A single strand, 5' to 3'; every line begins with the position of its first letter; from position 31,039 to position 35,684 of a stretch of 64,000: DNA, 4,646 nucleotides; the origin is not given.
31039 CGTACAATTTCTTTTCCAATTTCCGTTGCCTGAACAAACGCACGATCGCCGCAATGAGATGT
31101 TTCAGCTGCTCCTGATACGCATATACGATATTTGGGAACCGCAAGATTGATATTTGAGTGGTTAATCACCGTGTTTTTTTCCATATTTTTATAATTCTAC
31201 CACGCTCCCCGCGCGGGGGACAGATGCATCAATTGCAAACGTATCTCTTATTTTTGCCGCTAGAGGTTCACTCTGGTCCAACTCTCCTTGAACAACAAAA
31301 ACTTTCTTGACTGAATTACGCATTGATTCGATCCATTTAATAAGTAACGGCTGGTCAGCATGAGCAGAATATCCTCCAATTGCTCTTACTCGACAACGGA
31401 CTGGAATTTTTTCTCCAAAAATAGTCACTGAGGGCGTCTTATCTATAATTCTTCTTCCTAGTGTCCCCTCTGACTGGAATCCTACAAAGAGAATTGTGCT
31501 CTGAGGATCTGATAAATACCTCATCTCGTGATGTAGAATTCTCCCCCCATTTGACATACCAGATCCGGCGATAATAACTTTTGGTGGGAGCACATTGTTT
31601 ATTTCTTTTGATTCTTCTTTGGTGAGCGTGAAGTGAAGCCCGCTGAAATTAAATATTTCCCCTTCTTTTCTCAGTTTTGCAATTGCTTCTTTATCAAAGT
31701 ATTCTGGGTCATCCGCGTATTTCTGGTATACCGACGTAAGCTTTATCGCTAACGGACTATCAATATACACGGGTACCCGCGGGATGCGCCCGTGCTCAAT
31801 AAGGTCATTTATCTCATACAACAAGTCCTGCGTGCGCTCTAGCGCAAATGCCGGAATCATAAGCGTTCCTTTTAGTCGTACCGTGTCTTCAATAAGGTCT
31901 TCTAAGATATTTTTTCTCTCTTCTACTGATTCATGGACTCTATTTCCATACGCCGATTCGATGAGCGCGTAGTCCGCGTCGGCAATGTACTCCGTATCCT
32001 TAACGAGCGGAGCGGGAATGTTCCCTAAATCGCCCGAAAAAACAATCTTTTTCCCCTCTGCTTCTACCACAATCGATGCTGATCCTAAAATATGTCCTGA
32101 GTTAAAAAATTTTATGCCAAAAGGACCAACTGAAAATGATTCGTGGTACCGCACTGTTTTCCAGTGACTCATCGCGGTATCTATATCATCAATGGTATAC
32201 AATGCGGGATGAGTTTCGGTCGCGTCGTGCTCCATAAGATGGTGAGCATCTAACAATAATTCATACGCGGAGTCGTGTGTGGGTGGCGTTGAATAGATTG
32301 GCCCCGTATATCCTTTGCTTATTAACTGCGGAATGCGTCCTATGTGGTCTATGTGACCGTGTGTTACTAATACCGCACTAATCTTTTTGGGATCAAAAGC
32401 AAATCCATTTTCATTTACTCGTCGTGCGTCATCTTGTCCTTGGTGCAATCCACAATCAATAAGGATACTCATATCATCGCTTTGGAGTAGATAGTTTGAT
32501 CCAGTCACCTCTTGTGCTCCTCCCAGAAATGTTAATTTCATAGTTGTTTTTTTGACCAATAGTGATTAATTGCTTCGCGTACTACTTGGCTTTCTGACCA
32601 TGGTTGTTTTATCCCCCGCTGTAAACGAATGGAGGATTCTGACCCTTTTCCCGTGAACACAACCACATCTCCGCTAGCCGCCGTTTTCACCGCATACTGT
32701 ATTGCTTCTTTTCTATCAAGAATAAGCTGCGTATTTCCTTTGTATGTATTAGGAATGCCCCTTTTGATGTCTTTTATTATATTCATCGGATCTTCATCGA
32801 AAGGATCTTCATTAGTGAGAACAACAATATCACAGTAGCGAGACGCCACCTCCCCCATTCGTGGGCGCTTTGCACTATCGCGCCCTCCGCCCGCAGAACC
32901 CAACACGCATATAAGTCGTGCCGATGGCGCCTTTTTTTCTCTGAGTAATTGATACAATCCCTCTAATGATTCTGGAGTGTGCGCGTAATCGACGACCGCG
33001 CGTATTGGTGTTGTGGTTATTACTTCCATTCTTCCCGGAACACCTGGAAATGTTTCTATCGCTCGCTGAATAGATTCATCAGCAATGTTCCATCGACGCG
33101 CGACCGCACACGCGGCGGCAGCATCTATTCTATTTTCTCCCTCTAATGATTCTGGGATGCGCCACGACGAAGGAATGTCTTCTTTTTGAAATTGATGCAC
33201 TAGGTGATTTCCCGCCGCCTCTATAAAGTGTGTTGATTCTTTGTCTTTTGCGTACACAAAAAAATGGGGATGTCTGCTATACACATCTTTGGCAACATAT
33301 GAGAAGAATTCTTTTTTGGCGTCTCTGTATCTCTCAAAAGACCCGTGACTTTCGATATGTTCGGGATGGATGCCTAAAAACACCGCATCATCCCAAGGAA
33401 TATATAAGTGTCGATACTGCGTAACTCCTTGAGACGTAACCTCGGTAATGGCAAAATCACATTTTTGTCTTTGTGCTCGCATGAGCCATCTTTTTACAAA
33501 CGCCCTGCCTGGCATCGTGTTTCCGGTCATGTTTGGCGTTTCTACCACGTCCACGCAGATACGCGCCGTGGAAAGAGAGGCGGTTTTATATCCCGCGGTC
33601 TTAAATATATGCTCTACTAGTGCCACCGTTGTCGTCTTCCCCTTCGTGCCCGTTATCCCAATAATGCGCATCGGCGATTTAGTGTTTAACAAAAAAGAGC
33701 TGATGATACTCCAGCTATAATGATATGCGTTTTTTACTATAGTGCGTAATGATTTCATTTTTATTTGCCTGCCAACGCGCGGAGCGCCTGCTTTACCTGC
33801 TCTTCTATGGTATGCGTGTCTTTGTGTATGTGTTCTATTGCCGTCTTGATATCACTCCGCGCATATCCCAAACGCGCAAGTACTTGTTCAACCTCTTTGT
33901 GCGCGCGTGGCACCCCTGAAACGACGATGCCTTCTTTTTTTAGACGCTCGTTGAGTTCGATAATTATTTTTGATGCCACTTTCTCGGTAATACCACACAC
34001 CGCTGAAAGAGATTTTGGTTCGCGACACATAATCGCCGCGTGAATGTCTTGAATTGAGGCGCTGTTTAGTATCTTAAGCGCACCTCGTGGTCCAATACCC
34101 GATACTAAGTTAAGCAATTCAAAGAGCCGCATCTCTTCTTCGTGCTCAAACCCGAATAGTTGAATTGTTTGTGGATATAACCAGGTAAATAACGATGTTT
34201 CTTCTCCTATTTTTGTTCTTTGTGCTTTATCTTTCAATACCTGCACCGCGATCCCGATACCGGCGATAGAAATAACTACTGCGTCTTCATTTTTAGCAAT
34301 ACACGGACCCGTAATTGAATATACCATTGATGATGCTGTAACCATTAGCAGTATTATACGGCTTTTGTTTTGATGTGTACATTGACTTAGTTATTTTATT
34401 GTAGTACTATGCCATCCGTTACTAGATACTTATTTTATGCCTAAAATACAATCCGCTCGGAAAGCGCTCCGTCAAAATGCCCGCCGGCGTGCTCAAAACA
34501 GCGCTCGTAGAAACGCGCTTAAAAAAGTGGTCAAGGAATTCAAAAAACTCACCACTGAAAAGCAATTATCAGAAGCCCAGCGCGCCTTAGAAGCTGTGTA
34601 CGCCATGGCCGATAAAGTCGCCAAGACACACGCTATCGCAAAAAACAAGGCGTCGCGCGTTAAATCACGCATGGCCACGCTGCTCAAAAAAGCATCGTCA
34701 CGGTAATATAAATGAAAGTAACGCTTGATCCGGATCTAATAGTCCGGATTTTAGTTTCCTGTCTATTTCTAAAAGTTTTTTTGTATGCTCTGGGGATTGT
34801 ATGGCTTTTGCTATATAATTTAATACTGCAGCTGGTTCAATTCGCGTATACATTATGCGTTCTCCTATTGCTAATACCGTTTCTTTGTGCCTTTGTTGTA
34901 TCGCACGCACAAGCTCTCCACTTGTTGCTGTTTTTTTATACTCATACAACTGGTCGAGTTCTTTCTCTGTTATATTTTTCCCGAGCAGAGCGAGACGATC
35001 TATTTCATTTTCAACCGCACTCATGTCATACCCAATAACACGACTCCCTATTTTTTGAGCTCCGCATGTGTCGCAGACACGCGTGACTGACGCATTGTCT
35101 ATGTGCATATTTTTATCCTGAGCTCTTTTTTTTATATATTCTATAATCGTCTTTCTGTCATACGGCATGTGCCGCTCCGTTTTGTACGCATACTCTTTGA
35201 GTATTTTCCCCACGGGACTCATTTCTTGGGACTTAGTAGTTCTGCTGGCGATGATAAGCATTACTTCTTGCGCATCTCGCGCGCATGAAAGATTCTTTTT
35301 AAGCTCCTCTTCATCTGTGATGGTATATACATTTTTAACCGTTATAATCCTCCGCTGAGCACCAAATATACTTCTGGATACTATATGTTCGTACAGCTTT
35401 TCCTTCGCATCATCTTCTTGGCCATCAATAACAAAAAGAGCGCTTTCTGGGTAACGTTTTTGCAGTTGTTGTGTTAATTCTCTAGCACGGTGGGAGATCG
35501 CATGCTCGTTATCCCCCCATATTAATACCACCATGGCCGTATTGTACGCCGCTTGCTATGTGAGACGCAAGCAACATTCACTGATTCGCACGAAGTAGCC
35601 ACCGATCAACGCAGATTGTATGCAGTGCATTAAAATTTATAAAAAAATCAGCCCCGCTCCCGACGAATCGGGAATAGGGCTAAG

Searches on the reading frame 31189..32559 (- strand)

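Call 67: search_protein_families(library=pfam, proteins=[window:31189-32559:-], max_evalue=0.00001)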
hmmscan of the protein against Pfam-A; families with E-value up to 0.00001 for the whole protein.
window:31189-32559:- (456 aa): 5 families
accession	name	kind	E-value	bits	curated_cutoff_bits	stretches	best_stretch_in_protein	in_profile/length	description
PF10996.14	Beta-Casp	-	9.4e-36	123.4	27.7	1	243-371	1-120/120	Beta-Casp domain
PF00753.33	Lactamase_B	-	4.8e-17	63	22.7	1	20-182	6-154/196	Metallo-beta-lactamase superfamily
PF07521.17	RMMBL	-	5.4e-15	55.6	21.6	1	385-448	2-63/63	Zn-dependent metallo-hydrolase RNA specificity domain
PF16661.11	Lactamase_B_6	-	2e-14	53.8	27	1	24-175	1-159/193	Metallo-beta-lactamase superfamily domain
PF12706.13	Lactamase_B_2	-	2.3e-14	53.9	27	1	32-203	3-165/200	Beta-lactamase superfamily domain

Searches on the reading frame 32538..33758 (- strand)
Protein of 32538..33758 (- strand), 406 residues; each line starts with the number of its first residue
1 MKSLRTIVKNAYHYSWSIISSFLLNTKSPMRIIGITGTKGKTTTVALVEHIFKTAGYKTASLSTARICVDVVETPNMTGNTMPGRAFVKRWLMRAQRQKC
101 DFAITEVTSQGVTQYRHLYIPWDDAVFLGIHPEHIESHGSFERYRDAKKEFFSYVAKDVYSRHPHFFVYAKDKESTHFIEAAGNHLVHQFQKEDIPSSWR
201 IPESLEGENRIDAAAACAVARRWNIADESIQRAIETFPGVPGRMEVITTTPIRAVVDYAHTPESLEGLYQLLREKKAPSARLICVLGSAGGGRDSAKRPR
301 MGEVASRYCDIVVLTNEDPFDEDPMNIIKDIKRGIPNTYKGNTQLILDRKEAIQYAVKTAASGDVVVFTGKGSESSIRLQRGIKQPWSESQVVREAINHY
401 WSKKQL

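Call 67: search_protein_families(library=pfam, proteins=[window:32538-33758:-], max_evalue=0.00001)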
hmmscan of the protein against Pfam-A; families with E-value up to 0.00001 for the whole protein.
window:32538-33758:- (406 aa): 2 families
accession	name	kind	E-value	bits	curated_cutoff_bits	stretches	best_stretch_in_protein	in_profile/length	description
PF02875.26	Mur_ligase_C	-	3.3e-28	99.5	28.4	1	242-372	1-127/127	Mur ligase, glutamate ligase domain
PF08245.18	Mur_ligase_M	-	1.4e-24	87.6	24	1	35-190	1-145/200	Mur ligase middle domain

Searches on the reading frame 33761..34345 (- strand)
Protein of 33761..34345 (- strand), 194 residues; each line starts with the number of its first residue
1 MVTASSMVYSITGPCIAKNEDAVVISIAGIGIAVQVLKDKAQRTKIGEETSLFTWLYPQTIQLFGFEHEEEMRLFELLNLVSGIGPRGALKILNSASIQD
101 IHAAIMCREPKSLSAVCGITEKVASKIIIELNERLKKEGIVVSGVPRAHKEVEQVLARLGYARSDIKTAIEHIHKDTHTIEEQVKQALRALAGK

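Call 67: search_protein_families(library=pfam, proteins=[window:33761-34345:-], max_evalue=0.00001)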
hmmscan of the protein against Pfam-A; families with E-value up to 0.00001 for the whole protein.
window:33761-34345:- (194 aa): 3 families
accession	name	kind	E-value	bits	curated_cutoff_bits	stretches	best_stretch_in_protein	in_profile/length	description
PF14520.12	HHH_5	-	2.8e-11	44.2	27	1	75-132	1-56/57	Helix-hairpin-helix domain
PF01330.27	RuvA_N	-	1.3e-07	32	23.6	1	7-65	1-61/61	RuvA N terminal domain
PF07499.19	RuvA_C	-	2.1e-06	28.6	24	1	150-191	4-46/47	RuvA, C-terminal domain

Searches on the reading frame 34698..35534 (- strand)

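Call 67: search_protein_families(library=pfam, proteins=[window:34698-35534:-], max_evalue=0.00001)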
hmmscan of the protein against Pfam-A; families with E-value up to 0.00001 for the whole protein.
window:34698-35534:- (278 aa): 1 family
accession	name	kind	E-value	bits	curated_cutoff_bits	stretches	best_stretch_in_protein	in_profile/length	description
PF06144.19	DNA_pol3_delta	-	2.9e-06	27.7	21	1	4-96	2-99/124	DNA polymerase III, delta subunit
